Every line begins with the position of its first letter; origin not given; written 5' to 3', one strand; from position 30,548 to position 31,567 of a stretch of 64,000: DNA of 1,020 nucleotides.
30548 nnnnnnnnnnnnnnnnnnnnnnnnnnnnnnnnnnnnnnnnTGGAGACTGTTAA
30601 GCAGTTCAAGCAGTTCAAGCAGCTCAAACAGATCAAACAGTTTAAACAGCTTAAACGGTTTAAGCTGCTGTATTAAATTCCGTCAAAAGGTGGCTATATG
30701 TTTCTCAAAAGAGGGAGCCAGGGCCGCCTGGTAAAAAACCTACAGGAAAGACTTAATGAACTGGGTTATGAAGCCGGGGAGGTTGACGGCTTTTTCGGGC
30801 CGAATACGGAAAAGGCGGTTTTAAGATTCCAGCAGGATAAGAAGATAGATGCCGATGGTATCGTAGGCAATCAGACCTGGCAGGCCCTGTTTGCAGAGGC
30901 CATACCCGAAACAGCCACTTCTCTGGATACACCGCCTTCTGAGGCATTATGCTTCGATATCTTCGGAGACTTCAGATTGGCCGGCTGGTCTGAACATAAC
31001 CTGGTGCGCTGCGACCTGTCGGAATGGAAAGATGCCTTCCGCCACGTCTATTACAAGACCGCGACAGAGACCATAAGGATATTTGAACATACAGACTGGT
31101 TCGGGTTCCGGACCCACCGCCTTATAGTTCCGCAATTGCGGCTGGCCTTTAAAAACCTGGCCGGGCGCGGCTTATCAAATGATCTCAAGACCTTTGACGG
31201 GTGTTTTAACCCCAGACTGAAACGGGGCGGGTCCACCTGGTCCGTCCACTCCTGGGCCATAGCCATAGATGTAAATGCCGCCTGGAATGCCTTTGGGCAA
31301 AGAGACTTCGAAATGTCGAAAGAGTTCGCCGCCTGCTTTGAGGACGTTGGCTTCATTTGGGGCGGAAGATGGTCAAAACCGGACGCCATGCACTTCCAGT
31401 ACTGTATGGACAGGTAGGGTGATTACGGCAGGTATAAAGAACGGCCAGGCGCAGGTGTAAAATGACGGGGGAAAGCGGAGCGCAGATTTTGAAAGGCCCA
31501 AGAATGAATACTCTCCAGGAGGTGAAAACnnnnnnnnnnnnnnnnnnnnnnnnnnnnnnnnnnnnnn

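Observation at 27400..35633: Orphan contractile-tail tube homolog in a compact locus with three unassigned paralogs, an endolysin-like hydrolase and secreted proteins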

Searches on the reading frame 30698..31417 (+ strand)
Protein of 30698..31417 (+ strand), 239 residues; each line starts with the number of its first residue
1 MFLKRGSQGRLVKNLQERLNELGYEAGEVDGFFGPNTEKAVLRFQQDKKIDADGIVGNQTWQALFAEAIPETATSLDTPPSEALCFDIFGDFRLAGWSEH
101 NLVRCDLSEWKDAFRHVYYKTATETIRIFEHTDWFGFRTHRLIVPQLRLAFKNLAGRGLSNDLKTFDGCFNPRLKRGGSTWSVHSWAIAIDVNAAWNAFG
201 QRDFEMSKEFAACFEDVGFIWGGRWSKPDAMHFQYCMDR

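Call 3: search_protein_families(library=pfam, proteins=[window:30698-31417:+], max_evalue=0.1)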
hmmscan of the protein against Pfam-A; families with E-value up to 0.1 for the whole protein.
window:30698-31417:+ (239 aa): 5 families
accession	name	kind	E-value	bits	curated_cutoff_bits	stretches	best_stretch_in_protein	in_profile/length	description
PF01471.23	PG_binding_1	-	2.7e-20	72.7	23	1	9-64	2-57/57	Putative peptidoglycan binding domain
PF13539.11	Peptidase_M15_4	-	8.9e-15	55.5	25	1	177-235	2-70/70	D-alanyl-D-alanine carboxypeptidase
PF09374.15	PG_binding_3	-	5e-07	30.3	24.6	2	12-48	3-39/76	Predicted Peptidoglycan domain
PF17267.7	DUF5333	-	0.017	15.8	27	1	12-60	40-88/110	Family of unknown function (DUF5333)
PF08823.16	PG_binding_2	-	0.017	15.8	21.1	1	12-46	18-52/74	Putative peptidoglycan binding domain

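Call 4: search_protein_families(library=ncbifam, proteins=[window:30698-31417:+], max_evalue=0.1)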
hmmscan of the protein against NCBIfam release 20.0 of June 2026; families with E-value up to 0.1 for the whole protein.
window:30698-31417:+ (239 aa): 8 families
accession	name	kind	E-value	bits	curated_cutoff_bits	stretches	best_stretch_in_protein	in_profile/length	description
TIGR02869.1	spore_SleB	equivalog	1.9e-16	60.6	236.5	1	3-67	7-71/201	spore cortex-lytic enzyme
NF052377.1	lmo1851_S41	exception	6.5e-11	41.6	725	1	3-66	384-447/468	lmo1851 family serine protease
NF052335.1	PdgHdaseHSB129560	equivalog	9.6e-10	38.3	500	1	17-65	281-329/330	peptidoglycan hydrolase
NF052336.1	PdgHdaseHSB100310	equivalog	1.7e-09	37.5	500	1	21-65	203-314/316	peptidoglycan hydrolase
NF004786.0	PRK06132.1-3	equivalog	1.8e-08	33.6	329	1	5-68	217-282/418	hypothetical protein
TIGR03979.1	His_Ser_Rich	equivalog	7.9e-06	26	121.65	1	10-64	132-186/190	His-Xaa-Ser repeat protein HxsA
NF038080.1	PG_bind_siph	domain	5.1e-05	23.5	55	1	2-65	6-75/76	peptidoglycan-binding protein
NF040573.1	holin_dep_muram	equivalog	0.075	12.8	240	0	9-43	95-128/200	holin-associated N-acetylmuramidase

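Call 13: search_protein_families(library=phrogs, proteins=[window:30698-31417:+], max_evalue=0.01)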
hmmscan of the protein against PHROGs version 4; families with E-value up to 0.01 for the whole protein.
window:30698-31417:+ (239 aa): 13 families
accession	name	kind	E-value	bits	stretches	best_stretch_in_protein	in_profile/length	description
phrog_2649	-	lysis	1.5e-28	101.4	2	3-66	175-237/261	endolysin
phrog_1493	-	lysis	9.6e-20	72.1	1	4-75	242-316/394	endolysin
phrog_17001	-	lysis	5.1e-18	66.6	2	163-235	184-262/265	endolysin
phrog_1512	-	lysis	1.8e-17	65.3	2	3-82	177-260/314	endolysin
phrog_1224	-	head and packaging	9.1e-16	59.1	1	1-66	2-66/438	endolysin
phrog_6584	-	unknown function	1.2e-09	39.5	1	162-233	73-150/154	-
phrog_17214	-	lysis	4.7e-08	34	1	4-66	246-314/322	endolysin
phrog_6707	-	lysis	1.8e-06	28.1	1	8-75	184-253/311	endolysin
phrog_16428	-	lysis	9.7e-06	25.5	1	15-64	466-518/520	endolysin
phrog_880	-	lysis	2.2e-05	25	1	10-65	374-432/435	endolysin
phrog_6219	-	lysis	0.00029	21.4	1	7-65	248-308/326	endolysin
phrog_26250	-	lysis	0.0031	17.5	1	96-236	8-134/530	endolysin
phrog_9589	-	lysis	0.0043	18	1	10-65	210-272/281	endolysin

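Call 31: search_protein_families(library=padloc, proteins=[window:30698-31417:+], max_evalue=0.1)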
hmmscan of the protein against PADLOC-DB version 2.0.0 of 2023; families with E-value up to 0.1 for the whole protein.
window:30698-31417:+ (239 aa): 0 families

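Call 81: search_solved_structures(query=window:30698-31417:+, max_evalue=0.001)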
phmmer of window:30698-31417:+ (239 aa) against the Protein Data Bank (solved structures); distinct sequences matched with E-value up to 0.001: 15.
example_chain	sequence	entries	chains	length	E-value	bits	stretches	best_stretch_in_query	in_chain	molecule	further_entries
9xps_S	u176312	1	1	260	1.9e-13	54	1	3-71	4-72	Endolysin gp144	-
3bkh_A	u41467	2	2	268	2e-13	53.9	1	3-71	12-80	lytic transglycosylase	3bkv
4xxt_A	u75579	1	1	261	1.7e-07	34.5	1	3-74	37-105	Fusion of predicted Zn-dependent amidase/peptidase (Cell wall hydrolase/DD-carboxypeptidas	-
5tv7_A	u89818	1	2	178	2.4e-07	34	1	3-64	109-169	Putative peptidoglycan-binding/hydrolysing protein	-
4lpq_A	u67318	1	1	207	2.7e-07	33.8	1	3-71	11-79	ErfK/YbiS/YcfS/YnhG family protein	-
6tci_A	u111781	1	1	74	9.4e-07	32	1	3-65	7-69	Spore cortex-lytic enzyme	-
7rum_A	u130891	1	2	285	5.2e-06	29.6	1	2-65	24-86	Endolysin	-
4fet_B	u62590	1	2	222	7e-06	29.2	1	3-66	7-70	Spore cortex-lytic enzyme prepeptide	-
1lbu_A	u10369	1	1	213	6.2e-05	26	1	3-65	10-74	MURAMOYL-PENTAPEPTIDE CARBOXYPEPTIDASE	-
5nm7_G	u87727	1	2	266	0.00014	24.9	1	3-67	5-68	Peptidoglycan-binding domain 1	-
4c2h_A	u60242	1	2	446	0.00058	22.9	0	10-65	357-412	CARBOXY-TERMINAL PROCESSING PROTEASE CTPB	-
4c2e_A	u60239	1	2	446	0.00059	22.9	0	10-65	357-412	CARBOXY-TERMINAL PROCESSING PROTEASE CTPB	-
4c2c_A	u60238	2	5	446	0.00075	22.5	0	10-65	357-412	CARBOXY-TERMINAL PROCESSING PROTEASE CTPB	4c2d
4c2f_A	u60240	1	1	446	0.00075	22.5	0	10-65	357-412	CARBOXY-TERMINAL PROCESSING PROTEASE CTPB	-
4c2g_A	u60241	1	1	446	0.00075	22.5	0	10-65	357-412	CARBOXY-TERMINAL PROCESSING PROTEASE CTPB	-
